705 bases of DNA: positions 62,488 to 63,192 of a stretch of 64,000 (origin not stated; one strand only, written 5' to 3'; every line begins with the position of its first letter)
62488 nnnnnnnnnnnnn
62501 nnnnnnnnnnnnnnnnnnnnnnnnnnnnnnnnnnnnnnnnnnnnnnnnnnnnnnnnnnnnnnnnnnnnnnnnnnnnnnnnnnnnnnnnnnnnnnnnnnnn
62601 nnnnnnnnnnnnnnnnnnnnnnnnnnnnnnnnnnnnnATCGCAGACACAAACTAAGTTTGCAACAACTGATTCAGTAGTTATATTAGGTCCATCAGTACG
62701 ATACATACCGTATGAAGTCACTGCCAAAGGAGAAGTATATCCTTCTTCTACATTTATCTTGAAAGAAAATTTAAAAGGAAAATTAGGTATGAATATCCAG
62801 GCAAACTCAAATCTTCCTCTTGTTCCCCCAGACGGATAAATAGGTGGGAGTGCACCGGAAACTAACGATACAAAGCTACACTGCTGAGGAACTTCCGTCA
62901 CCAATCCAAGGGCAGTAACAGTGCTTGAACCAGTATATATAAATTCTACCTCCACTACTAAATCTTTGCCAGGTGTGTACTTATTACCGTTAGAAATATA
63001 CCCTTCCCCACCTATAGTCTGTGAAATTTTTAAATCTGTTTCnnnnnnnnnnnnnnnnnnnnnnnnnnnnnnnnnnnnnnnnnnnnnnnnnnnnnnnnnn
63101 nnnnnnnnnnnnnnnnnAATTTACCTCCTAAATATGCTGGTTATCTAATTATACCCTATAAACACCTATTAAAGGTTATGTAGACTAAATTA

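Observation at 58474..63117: Tandem co-directional pair of paralogs (3-nt spacing), one with PKD plus pectate-lyase-fold beta-helix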

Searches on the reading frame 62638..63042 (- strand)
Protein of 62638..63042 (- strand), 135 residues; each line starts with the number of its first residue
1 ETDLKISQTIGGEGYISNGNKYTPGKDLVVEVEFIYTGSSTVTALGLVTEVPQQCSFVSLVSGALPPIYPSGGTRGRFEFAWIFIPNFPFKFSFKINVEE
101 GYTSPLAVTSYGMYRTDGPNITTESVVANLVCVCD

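Call 65: search_solved_structures(query=A6, max_evalue=10)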
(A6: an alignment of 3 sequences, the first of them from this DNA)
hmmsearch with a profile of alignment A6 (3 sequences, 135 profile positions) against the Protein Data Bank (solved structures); distinct sequences matched with E-value up to 10: 2.
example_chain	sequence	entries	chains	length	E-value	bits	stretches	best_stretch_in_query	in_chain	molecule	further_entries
2g2n_A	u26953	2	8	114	1.2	11.9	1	83-113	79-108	Transthyretin-like protein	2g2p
2igl_A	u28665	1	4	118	1.3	11.8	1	83-113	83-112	Transthyretin-like protein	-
